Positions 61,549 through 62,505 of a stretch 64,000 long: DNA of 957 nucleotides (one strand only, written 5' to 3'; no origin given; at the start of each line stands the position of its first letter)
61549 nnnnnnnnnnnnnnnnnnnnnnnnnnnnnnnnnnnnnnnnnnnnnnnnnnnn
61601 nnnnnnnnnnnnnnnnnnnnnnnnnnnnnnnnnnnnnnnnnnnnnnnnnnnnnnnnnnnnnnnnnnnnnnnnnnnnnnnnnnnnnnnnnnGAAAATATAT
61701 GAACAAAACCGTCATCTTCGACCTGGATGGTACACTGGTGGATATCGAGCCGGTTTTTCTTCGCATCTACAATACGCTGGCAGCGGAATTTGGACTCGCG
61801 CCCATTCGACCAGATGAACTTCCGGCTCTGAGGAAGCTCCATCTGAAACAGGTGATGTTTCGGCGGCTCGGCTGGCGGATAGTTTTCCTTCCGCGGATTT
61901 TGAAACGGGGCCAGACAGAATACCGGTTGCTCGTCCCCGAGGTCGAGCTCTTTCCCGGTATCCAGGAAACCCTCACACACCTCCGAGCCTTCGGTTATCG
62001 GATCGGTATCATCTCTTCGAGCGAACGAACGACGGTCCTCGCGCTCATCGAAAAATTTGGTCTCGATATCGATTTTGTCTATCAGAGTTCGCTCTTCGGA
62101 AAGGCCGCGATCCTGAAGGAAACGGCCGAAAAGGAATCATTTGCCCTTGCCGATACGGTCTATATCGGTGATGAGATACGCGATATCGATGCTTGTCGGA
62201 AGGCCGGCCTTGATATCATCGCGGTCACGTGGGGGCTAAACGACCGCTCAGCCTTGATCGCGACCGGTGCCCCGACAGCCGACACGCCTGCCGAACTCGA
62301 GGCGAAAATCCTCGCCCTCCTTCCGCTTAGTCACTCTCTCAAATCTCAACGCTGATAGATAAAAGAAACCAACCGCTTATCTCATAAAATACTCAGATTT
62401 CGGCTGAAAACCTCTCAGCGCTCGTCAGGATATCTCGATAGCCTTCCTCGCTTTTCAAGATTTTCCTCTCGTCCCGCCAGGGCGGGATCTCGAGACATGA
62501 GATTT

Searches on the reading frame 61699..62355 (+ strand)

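Call 37: search_protein_families(library=pfam, max_evalue=0.0001, proteins=[window:61699-62355:+])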
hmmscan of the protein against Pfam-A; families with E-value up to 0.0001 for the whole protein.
window:61699-62355:+ (218 aa): 4 families
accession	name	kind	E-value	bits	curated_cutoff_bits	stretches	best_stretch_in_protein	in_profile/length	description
PF13419.12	HAD_2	-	1.2e-28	100.9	23.8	1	5-176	1-178/178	Haloacid dehalogenase-like hydrolase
PF00702.32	Hydrolase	-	3.9e-20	73.5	26.4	1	3-170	2-191/191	haloacid dehalogenase-like hydrolase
PF12710.13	HAD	-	5.3e-10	40.5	27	1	5-165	1-187/189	haloacid dehalogenase-like hydrolase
PF13242.12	Hydrolase_like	-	4.8e-06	26.8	22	1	138-189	9-61/75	HAD-hyrolase-like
